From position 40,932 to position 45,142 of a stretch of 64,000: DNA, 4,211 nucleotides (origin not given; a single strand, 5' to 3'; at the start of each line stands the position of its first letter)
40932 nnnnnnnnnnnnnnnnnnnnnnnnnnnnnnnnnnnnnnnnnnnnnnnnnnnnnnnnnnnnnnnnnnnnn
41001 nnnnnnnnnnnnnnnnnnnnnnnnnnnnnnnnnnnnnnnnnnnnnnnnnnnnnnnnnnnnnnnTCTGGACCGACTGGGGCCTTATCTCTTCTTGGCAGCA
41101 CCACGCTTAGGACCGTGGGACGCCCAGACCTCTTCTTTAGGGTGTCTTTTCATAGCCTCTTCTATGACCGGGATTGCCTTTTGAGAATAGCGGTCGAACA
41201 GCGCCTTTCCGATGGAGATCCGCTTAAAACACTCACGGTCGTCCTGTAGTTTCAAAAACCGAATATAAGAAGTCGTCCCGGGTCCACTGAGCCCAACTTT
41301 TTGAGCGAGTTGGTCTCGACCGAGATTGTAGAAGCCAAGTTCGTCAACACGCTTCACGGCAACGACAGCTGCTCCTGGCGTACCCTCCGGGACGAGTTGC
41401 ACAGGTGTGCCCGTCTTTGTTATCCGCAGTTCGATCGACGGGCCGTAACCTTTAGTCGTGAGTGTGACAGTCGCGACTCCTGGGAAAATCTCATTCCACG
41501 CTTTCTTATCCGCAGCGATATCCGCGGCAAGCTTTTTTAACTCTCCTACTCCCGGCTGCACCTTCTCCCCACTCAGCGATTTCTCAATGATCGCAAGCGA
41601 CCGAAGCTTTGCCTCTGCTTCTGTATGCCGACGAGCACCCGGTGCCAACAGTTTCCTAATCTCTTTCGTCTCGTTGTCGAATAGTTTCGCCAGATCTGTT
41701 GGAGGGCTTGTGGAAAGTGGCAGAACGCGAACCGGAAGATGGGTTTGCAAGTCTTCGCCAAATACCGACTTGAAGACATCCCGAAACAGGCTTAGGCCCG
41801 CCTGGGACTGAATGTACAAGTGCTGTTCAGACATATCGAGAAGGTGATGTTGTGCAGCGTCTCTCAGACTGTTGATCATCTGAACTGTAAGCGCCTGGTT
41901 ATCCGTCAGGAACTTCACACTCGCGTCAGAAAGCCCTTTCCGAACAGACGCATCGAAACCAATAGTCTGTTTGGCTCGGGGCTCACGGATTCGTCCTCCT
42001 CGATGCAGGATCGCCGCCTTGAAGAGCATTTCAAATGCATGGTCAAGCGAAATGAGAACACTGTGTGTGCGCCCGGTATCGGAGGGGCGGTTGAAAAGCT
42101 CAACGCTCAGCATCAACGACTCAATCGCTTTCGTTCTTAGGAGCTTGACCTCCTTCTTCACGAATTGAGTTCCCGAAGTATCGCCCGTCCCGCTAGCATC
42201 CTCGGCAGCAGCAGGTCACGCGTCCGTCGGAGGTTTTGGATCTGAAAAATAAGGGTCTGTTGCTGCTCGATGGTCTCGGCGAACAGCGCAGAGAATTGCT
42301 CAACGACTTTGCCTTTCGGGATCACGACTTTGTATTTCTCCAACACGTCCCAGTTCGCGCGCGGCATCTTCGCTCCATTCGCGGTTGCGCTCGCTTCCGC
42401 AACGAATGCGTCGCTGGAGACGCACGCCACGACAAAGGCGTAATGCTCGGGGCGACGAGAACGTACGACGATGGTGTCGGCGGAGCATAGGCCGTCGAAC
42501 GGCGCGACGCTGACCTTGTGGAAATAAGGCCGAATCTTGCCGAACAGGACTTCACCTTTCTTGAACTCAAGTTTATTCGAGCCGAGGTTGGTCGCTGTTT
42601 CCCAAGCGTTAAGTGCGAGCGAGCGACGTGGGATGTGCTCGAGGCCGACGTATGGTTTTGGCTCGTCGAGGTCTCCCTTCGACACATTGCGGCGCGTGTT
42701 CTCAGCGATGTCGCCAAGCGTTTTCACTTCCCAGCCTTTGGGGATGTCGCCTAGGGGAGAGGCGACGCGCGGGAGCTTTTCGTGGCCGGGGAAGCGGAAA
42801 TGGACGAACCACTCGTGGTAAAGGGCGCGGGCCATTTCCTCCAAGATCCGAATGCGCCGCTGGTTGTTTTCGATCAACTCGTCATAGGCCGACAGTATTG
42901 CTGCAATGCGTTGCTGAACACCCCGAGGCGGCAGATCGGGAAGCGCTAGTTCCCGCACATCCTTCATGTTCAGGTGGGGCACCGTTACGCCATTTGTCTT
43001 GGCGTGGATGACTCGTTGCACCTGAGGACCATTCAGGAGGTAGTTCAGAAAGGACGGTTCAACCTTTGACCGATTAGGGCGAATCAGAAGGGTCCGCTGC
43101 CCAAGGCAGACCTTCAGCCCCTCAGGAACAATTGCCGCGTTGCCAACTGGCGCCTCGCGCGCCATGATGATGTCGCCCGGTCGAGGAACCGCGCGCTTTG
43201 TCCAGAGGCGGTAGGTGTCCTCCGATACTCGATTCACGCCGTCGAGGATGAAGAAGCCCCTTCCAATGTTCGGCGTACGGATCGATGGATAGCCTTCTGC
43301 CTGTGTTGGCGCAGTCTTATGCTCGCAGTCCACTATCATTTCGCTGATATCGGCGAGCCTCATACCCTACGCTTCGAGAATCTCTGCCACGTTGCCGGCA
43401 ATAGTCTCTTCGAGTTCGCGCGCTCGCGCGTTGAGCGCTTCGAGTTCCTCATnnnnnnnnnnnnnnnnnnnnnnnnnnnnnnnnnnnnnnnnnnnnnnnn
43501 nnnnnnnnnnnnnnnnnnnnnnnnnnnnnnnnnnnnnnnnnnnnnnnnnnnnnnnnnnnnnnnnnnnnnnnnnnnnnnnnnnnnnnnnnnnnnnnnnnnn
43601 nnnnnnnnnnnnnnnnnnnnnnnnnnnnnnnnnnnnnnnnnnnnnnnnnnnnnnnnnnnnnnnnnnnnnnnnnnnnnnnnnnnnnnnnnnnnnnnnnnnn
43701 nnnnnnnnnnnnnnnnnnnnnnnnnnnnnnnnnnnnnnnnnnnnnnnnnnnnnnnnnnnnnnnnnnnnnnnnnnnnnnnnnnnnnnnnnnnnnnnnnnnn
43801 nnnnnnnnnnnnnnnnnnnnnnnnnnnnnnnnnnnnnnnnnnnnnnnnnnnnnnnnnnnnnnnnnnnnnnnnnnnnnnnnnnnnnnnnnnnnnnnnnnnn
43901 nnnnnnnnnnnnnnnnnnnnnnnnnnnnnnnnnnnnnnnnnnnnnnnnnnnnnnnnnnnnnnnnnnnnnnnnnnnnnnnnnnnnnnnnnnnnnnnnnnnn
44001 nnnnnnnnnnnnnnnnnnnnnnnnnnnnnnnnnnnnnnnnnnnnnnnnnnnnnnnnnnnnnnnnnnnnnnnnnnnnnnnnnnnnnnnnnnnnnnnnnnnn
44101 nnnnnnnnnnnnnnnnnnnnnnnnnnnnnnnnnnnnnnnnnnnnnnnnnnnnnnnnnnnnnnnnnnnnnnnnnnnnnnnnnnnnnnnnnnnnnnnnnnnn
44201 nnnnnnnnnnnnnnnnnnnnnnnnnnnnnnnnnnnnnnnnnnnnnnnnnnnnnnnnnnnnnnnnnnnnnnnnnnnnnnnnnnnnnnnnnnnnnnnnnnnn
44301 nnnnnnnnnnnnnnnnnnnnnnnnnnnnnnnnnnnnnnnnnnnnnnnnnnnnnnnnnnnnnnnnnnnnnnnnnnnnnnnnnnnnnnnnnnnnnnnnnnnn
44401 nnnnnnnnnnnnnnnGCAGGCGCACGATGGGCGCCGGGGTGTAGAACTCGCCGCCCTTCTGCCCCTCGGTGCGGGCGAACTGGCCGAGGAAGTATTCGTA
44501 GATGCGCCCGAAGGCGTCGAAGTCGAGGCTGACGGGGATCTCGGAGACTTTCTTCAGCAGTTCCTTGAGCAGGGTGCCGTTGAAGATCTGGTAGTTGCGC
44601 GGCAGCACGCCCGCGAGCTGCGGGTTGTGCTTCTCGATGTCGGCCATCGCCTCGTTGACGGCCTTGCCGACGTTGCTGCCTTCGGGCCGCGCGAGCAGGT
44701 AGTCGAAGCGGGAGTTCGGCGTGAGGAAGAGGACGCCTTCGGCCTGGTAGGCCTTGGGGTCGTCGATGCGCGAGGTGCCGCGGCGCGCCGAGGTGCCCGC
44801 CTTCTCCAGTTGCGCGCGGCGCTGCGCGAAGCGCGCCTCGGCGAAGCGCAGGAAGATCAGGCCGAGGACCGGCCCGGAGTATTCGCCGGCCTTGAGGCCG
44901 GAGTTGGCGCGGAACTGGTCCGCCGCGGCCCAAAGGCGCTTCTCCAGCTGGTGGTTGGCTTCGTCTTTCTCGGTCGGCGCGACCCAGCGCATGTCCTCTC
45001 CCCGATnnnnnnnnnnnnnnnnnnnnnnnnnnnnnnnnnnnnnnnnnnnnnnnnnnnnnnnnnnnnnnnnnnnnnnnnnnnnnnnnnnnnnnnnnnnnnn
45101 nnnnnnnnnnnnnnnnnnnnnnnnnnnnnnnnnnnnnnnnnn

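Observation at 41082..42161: Uncharacterised 359-aa gene translationally coupled between hsdS and hsdR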

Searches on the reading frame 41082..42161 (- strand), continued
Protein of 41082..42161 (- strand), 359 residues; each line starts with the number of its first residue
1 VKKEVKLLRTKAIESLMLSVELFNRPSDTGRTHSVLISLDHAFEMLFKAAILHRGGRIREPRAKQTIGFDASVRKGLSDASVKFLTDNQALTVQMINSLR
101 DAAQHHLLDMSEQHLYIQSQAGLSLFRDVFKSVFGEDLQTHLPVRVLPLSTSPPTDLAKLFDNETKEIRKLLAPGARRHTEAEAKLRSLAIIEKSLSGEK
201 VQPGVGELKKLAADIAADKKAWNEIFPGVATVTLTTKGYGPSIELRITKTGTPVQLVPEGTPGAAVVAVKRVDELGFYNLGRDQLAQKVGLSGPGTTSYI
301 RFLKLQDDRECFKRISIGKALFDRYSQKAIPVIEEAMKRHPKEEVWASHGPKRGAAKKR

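Call 78: search_protein_families(library=pfam, proteins=[P0160, P0181, P0230, P0191, P0233, P0252], max_evalue=0.01)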
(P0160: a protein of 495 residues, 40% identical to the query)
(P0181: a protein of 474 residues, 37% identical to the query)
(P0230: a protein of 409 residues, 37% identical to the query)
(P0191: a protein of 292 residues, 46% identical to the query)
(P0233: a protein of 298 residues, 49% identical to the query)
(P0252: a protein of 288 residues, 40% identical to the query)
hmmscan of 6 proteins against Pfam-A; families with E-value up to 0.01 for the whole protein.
P0160 (495 aa): 2 families
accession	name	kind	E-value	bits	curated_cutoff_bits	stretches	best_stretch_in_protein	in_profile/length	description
PF12358.13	DUF3644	-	3.9e-11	43.3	27.6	1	143-290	1-153/183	Domain of unknown function (DUF3644)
PF02502.23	LacAB_rpiB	-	0.00026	21.4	24.7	1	356-431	47-119/138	Ribose/Galactose Isomerase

P0181 (474 aa): 1 family
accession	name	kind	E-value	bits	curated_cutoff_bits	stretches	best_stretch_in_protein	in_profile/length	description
PF12358.13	DUF3644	-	1.1e-18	67.9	27.6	1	131-275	2-153/183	Domain of unknown function (DUF3644)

P0230 (409 aa): 1 family
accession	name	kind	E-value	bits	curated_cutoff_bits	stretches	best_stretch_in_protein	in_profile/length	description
PF12358.13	DUF3644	-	1.3e-06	28.6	27.6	1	144-290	2-153/183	Domain of unknown function (DUF3644)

P0191 (292 aa): 1 family
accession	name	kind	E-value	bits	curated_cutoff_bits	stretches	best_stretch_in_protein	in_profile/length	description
PF12358.13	DUF3644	-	2.7e-09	37.3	27.6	1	71-212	4-149/183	Domain of unknown function (DUF3644)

P0233 (298 aa): 0 families

P0252 (288 aa): 1 family
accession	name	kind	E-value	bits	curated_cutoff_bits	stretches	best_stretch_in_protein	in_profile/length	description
PF12358.13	DUF3644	-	1e-08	35.4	27.6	1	11-63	2-54/183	Domain of unknown function (DUF3644)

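Call 85: search_protein_families(library=padloc, proteins=[L081:5810-7141:+], max_evalue=0.001)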
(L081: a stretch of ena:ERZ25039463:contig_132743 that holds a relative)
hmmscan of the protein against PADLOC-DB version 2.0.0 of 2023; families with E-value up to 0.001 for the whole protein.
L081:5810-7141:+ (443 aa): 1 family
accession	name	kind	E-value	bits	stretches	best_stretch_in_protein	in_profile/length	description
PDLC02374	dGTPase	-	7.3e-80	267.2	1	15-436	31-371/395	-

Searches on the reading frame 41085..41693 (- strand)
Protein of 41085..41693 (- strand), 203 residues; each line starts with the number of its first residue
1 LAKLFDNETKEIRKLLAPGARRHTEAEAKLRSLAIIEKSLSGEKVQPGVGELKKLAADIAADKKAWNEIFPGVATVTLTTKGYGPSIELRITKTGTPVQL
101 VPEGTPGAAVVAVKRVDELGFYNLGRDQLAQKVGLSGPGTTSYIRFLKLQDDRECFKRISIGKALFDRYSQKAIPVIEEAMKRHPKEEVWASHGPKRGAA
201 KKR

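Call 51: predict_structure(alignment_id=A4)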
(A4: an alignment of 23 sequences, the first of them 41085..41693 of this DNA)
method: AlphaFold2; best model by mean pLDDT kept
length: 203 residues; sequences in the alignment: 23
mean_pLDDT: 80.2   pTM: 0.45
mean pLDDT of the five models: 80.2, 79.7, 77.7, 77.5, 75.3
residues with pLDDT >= 90: 87; 70-90: 69; 50-70: 28; < 50: 19
segments of 3 or more residues with pLDDT < 50: 81-83, 85-89, 94-97, 110-114
pLDDT, mean of each block of 10 residues (from residue 1): 84 89 89 84 81 90 86 70 45 51 53 58 93 94 95 93 92 95 94 76 49
secondary structure, 60 per line:
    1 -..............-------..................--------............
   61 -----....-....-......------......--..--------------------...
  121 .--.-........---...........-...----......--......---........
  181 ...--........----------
elements in order: H2-15 H23-40 H49-60 H66-69 H71-74 E76-81 E88-93 H118-121 H126-133 H137-147 E156-161 E164-169 H173-183 H186-193

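Call 55: fold_search(model_id=the predicted structure, library=pdb)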
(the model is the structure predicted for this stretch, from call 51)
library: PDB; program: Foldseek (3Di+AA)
matches with E <= 10: 374; with E <= 0.001: 0
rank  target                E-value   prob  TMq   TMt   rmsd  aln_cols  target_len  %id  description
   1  2rdp                  2.7e-01  0.60  0.17  0.24   9.3        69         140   19  The structure of a MarR family protein from Bacillus stearothermophilus (released 2007-11-13)
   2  3ez9_B                4.5e-01  0.92  0.26  0.16   5.1        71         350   17  Partition Protein (released 2009-06-02)
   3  6uvu_B                5.3e-01  0.20  0.16  0.25  13.4       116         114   13  Crystal structure of the AntR antimony-specific transcriptional repressor (released 2020-11-04)
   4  6juv_A                5.6e-01  0.08  0.15  0.16  18.1       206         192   12  Crytsal structure of ScpB derived from Pyrococcus yayanosii (released 2020-01-22)
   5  8r7c_E                5.9e-01  0.05  0.14  0.05  18.4       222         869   12  MutSbeta bound to compound CHDI-00915542 in the canonical DNA-mismatch bound form (released 2024-11-27)
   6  8r7v_A                6.6e-01  0.05  0.14  0.04  19.0       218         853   12  MutSbeta bound to compound CHDI-00898647 in the canonical DNA-mismatch bound form (released 2024-10-30)
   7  3w6k_E                6.9e-01  0.41  0.15  0.31  10.8        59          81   14  Crystal structure of dimer of ScpB N-terminal domain complexed with ScpA peptide (released 2013-04-24)
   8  8om5_A                7.7e-01  0.02  0.12  0.06  20.6       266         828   12  DNA-free open form of MutSbeta (released 2023-05-24)
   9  3cuo_A                9.1e-01  0.38  0.16  0.29   6.3        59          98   15  Crystal structure of the predicted DNA-binding transcriptional regulator from E. coli (released 2008-06-17)
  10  2zkz_A                1.1e+00  0.30  0.17  0.35   8.4        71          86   20  Crystal structure of the transcriptional repressor PagR of Bacillus anthracis (released 2009-04-07)
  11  5yi0_A                1.1e+00  0.16  0.18  0.23  15.2       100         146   16  Structure of Lactococcus lactis ZitR, C30AH42A mutant (released 2017-12-06)
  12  8ag6_A                1.1e+00  0.03  0.14  0.05  18.7       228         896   12  human MutSalpha (MSH2/MSH6) binding to DNA with a GT mismatch (released 2023-01-25)
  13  3w6k_B                1.1e+00  0.28  0.15  0.31  11.3        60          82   13  Crystal structure of dimer of ScpB N-terminal domain complexed with ScpA peptide (released 2013-04-24)
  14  3w6j_E                1.1e+00  0.25  0.15  0.18  12.6        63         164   13  Crystal structure of ScpAB core complex (released 2013-04-24)
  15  6uvu_A                1.1e+00  0.14  0.16  0.26  11.8       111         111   13  Crystal structure of the AntR antimony-specific transcriptional repressor (released 2020-11-04)
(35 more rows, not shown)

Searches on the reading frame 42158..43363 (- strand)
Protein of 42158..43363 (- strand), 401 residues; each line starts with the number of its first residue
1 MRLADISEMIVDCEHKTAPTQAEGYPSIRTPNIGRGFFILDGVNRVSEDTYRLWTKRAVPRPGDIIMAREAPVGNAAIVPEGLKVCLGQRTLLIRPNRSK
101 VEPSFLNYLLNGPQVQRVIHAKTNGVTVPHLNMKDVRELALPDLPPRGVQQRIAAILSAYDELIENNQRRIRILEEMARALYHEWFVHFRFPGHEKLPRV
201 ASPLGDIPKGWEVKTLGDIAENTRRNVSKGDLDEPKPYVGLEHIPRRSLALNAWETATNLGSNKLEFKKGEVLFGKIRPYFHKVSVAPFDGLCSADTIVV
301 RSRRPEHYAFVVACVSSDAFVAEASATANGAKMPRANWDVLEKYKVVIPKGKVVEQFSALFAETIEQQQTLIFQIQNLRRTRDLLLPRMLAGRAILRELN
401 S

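Call 68: search_protein_families(library=pfam, proteins=[window:42158-43363:-], max_evalue=0.001)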
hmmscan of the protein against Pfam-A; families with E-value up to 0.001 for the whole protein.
window:42158-43363:- (401 aa): 1 family
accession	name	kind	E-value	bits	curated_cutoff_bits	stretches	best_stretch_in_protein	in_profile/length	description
PF01420.25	Methylase_S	-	6.2e-20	72.5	22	2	18-173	25-165/168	Type I restriction modification DNA specificity domain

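Call 85: search_protein_families(library=padloc, proteins=[window:42158-43363:-], max_evalue=0.001)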
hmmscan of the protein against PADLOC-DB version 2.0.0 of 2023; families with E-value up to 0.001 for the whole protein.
window:42158-43363:- (401 aa): 117 families (the best 25 are shown)
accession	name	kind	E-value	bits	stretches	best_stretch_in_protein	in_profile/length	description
PDLC03172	Specificity_I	-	1.4e-106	355.2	1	58-394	69-419/431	Type I specificity subunit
PDLC03092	Specificity_I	-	8.3e-64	214.3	1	89-392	91-393/397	Type I specificity subunit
PDLC03089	Specificity_I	-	5.9e-63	211.5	2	3-189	10-197/446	Type I specificity subunit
PDLC03060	Specificity_I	-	3.4e-59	198.8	1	3-181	206-387/398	Type I specificity subunit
PDLC03086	Specificity_I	-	8.1e-55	184.6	2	7-189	20-202/458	Type I specificity subunit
PDLC03100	Specificity_I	-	5.5e-54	182.1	2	207-390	6-190/392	Type I specificity subunit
PDLC03168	Specificity_I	-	8.5e-54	181.7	2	203-399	247-449/459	Type I specificity subunit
PDLC03163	Specificity_I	-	1.5e-52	177.2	1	18-394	27-418/434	Type I specificity subunit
PDLC03068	Specificity_I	-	1.7e-52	176.9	1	2-393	8-394/403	Type I specificity subunit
PDLC03099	Specificity_I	-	9.3e-50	167.9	1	93-393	81-389/405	Type I specificity subunit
PDLC03069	Specificity_I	-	1.2e-43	147.7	3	211-349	1-142/387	Type I specificity subunit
PDLC03175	Specificity_I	-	3.6e-37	126.3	2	8-139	247-379/439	Type I specificity subunit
PDLC03182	Specificity_I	-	7.5e-37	125.4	2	5-220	11-222/440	Type I specificity subunit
PDLC03194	Specificity_I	-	2.6e-35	120.2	1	57-371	69-364/391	Type I specificity subunit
PDLC03105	Specificity_I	-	7.3e-35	119.3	2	3-181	246-426/448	Type I specificity subunit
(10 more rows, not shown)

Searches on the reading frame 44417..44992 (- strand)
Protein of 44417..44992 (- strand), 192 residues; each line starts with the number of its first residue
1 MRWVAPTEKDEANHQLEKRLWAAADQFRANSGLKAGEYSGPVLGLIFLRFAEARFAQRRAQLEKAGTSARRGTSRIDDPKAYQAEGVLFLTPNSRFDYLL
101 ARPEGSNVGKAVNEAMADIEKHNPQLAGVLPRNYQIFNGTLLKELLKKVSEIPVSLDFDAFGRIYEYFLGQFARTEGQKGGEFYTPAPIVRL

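Call 68: search_protein_families(library=pfam, proteins=[window:44417-44992:-], max_evalue=0.001)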
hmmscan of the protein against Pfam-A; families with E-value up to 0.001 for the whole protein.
window:44417-44992:- (192 aa): 2 families
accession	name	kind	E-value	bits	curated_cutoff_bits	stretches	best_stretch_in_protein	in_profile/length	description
PF12161.14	HsdM_N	-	2.7e-22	80.3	24.5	1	16-148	1-134/135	HsdM N-terminal domain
PF02384.22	N6_Mtase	-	7.2e-10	39.1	20.4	1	159-192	4-37/311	N-6 DNA Methylase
